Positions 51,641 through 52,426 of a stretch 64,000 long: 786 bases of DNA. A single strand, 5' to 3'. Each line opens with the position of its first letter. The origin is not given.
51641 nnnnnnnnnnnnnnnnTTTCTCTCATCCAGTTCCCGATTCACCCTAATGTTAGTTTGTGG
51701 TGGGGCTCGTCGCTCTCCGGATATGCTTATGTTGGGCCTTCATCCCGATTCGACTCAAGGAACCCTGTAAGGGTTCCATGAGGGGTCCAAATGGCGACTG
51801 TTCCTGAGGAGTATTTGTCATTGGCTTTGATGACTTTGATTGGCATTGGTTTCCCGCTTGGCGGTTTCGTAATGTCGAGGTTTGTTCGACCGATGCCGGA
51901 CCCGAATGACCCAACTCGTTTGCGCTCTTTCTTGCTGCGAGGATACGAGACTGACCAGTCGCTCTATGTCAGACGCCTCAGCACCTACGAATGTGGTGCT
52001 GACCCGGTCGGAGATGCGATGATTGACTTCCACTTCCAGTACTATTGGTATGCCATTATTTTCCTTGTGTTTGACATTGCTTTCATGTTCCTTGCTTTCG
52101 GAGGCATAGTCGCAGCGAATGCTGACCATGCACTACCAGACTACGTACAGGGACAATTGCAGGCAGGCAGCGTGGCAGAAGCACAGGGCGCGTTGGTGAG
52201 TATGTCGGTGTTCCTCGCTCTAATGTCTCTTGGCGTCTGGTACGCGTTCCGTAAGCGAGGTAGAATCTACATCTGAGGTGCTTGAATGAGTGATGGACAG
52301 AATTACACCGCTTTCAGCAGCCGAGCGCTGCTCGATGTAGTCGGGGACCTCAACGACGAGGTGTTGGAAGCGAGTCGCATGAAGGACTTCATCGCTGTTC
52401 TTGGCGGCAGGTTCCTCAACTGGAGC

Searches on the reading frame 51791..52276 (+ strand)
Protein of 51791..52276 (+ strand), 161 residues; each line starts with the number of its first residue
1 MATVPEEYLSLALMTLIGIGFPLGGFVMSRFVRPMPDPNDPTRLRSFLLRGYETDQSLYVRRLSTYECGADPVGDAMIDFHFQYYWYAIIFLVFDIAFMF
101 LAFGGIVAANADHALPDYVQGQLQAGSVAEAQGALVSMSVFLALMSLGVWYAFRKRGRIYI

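Call 4: search_protein_families(library=pfam, proteins=[window:51791-52276:+], max_evalue=0.01)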
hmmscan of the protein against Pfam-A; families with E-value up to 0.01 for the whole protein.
window:51791-52276:+ (161 aa): 1 family
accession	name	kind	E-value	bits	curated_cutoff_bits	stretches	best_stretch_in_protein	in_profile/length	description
PF00507.24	Oxidored_q4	-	3.7e-17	62.8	23.3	1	60-156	18-95/99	NADH-ubiquinone/plastoquinone oxidoreductase, chain 3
